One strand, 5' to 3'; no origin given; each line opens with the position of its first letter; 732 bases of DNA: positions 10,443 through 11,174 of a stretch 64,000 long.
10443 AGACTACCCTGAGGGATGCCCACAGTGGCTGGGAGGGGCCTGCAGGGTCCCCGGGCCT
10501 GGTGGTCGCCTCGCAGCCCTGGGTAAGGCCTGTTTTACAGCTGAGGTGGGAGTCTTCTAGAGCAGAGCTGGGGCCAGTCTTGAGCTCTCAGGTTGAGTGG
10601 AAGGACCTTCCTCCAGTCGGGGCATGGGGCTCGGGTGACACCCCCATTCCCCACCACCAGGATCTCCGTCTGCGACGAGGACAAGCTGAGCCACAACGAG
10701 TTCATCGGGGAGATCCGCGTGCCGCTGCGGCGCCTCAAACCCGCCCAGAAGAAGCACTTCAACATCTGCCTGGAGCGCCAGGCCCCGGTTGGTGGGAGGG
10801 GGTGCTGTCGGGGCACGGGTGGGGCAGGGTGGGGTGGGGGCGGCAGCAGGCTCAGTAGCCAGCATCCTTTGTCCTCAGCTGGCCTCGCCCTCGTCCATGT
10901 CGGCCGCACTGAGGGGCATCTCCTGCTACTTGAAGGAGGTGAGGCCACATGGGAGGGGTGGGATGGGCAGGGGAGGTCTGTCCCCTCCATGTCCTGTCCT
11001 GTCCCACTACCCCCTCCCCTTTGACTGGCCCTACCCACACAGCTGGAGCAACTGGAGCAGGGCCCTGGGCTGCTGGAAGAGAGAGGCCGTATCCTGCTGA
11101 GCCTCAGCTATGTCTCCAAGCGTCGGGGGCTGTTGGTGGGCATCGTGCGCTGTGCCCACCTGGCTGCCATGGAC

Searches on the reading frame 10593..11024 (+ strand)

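Call 66: search_protein_families(library=pfam, proteins=[window:10593-11024:+], max_evalue=0.01)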
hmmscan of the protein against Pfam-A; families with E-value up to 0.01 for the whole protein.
window:10593-11024:+ (143 aa): 1 family
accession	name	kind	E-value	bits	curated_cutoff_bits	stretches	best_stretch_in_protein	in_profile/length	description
PF00168.36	C2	-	0.0005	20.7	22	1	23-55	67-99/104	C2 domain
